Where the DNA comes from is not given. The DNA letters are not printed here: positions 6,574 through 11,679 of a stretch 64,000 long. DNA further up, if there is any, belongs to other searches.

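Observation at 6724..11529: Giant ~1,600-aa fusion: HD phosphohydrolase + HEAT-like solenoid + NadD/CoaD-type nucleotidyltransferase + GNAT-like segment + PRPP-type phosphoribosyltransferase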

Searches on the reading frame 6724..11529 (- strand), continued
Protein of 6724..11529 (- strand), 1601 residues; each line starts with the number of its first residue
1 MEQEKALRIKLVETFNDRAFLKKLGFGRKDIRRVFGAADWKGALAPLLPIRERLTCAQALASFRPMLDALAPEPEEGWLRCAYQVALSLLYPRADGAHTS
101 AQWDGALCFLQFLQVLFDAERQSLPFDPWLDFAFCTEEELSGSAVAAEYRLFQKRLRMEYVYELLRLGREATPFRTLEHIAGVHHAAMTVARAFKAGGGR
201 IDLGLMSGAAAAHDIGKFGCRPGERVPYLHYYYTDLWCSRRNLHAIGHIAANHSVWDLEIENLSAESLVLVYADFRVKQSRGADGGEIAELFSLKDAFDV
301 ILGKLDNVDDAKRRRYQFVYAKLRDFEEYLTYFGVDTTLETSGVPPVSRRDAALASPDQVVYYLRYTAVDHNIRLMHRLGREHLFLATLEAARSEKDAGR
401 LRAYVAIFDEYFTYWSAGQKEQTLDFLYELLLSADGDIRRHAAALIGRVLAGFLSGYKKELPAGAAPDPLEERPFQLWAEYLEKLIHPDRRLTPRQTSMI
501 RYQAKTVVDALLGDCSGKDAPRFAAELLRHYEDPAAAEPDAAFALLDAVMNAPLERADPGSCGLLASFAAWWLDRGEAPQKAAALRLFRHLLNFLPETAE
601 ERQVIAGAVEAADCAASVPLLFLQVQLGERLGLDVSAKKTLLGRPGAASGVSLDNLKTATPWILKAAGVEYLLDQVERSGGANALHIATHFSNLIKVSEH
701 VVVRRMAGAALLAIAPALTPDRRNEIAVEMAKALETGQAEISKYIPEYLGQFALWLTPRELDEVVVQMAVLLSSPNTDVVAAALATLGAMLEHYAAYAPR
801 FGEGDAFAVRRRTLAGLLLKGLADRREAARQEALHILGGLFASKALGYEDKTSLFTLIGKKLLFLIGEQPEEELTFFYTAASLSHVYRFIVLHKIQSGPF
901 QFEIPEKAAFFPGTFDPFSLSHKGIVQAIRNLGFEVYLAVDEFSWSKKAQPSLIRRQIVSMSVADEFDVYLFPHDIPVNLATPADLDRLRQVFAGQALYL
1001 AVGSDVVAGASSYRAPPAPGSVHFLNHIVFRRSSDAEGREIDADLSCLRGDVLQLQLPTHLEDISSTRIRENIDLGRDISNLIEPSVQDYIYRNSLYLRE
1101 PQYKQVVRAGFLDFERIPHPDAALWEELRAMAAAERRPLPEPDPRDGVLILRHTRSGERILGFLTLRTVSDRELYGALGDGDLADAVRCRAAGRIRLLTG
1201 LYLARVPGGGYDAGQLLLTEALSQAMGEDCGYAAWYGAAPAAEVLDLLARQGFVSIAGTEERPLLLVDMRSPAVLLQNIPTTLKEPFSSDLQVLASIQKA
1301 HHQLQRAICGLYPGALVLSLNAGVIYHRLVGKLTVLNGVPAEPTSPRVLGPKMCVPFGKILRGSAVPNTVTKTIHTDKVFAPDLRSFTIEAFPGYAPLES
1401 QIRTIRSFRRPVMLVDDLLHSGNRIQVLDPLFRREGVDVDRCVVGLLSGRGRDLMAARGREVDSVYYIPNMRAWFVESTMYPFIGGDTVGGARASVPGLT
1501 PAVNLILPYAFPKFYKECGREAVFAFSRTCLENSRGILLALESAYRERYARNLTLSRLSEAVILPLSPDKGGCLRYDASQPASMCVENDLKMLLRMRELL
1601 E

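Call 47: search_protein_families(library=ncbifam, alignment_id=A1, max_evalue=0.01)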
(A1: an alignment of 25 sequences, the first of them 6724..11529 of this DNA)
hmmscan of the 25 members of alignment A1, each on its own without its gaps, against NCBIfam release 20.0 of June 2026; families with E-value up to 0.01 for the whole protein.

A. member 1, window:6724-11529:- (1601 aa): 8 families
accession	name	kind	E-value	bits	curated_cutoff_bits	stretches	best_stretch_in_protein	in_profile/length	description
TIGR00482.1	TIGR00482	equivalog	6.2e-09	36.1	112.45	1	911-1097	2-194/194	nicotinate (nicotinamide) nucleotide adenylyltransferase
NF000840.1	PRK00071.1-3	equivalog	2.4e-07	30.4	150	1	907-1098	7-199/201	nicotinate-nucleotide adenylyltransferase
NF005519.0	PRK07152.1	equivalog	9.3e-07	28.1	315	1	907-1101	2-188/361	nicotinate-nucleotide adenylyltransferase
NF000839.0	PRK00071.1-1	equivalog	6.6e-06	26.2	187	1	1057-1098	175-216/219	nicotinate-nucleotide adenylyltransferase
NF006479.0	PRK08887.1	equivalog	9.7e-05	22.2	164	0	1063-1098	136-171/174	nicotinate-nicotinamide nucleotide adenylyltransferase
TIGR01510.1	coaD_prev_kdtB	equivalog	0.00014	22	103.3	0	909-963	2-55/155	pantetheine-phosphate adenylyltransferase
NF000841.0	PRK00071.1-4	equivalog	0.0045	16.8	197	0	1052-1097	149-192/194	nicotinate-nucleotide adenylyltransferase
NF045665.1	NTPtran_DVU1551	equivalog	0.006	15.6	315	1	157-277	200-311/359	DVU_1551 family NTP transferase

B. families by the number of members that match (of 25 scanned): 15 families
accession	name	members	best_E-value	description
TIGR00482.1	TIGR00482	25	1.5e-13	nicotinate (nicotinamide) nucleotide adenylyltransferase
NF000840.1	PRK00071.1-3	25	2e-13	nicotinate-nucleotide adenylyltransferase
NF006479.0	PRK08887.1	25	2.1e-08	nicotinate-nicotinamide nucleotide adenylyltransferase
NF000839.0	PRK00071.1-1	24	7.4e-09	nicotinate-nucleotide adenylyltransferase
NF000841.0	PRK00071.1-4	23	2e-08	nicotinate-nucleotide adenylyltransferase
TIGR01510.1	coaD_prev_kdtB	22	3.7e-07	pantetheine-phosphate adenylyltransferase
NF000842.0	PRK00071.2-1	20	1.1e-09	nicotinate-nucleotide adenylyltransferase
TIGR00125.1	cyt_tran_rel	19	9e-07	adenylyltransferase/cytidyltransferase family protein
NF045665.1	NTPtran_DVU1551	14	5e-05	DVU_1551 family NTP transferase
NF005519.0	PRK07152.1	10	1.9e-12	nicotinate-nucleotide adenylyltransferase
TIGR00295.1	TIGR00295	6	0.00045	TIGR00295 family protein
TIGR01203.1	HGPRTase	2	0.0044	hypoxanthine phosphoribosyltransferase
NF002635.0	PRK02304.1-4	2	0.0048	adenine phosphoribosyltransferase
TIGR00277.1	HDIG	1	0.0043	HDIG domain-containing metalloprotein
NF040646.1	HPT_Archaea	1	0.01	hypoxanthine/guanine phosphoribosyltransferase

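Call 85: list_cluster_members(proteins=[window:6724-11529:-, window:5446-6678:-, window:4380-5435:-])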
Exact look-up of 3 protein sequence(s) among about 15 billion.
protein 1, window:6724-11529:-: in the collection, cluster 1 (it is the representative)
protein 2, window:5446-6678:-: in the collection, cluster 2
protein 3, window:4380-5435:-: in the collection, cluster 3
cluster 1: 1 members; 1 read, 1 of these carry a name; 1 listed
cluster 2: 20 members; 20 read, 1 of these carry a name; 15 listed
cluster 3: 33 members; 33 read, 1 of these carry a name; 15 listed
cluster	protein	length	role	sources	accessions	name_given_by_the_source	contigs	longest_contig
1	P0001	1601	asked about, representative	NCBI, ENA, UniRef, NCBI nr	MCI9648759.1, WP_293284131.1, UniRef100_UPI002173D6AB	nicotinate-nicotinamide nucleotide adenylyltransferase [Oscillibacter sp.] | nicotinate-nicotinamide nucleotide adenylyltransferase n=1 Tax=Oscillibacter sp. ... | cytidyltransferase-related domain protein [Oscillibacter sp.]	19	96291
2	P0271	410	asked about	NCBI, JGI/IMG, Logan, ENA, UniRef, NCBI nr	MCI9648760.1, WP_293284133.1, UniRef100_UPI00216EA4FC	lactate dehydrogenase [Oscillibacter sp.] | hypothetical protein | lactate dehydrogenase n=1 Tax=Oscillibacter sp. TaxID=1945593 RepID=UPI00216EA4FC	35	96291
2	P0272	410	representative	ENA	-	-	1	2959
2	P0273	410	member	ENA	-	-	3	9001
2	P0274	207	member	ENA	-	-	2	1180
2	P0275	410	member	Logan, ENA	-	-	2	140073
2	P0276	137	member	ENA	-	-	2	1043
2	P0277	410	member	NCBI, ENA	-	-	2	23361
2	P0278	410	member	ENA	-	-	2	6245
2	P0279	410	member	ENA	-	-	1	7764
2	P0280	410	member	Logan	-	-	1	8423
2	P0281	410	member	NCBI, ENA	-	-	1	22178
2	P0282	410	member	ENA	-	-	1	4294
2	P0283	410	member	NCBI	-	-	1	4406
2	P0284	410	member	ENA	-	-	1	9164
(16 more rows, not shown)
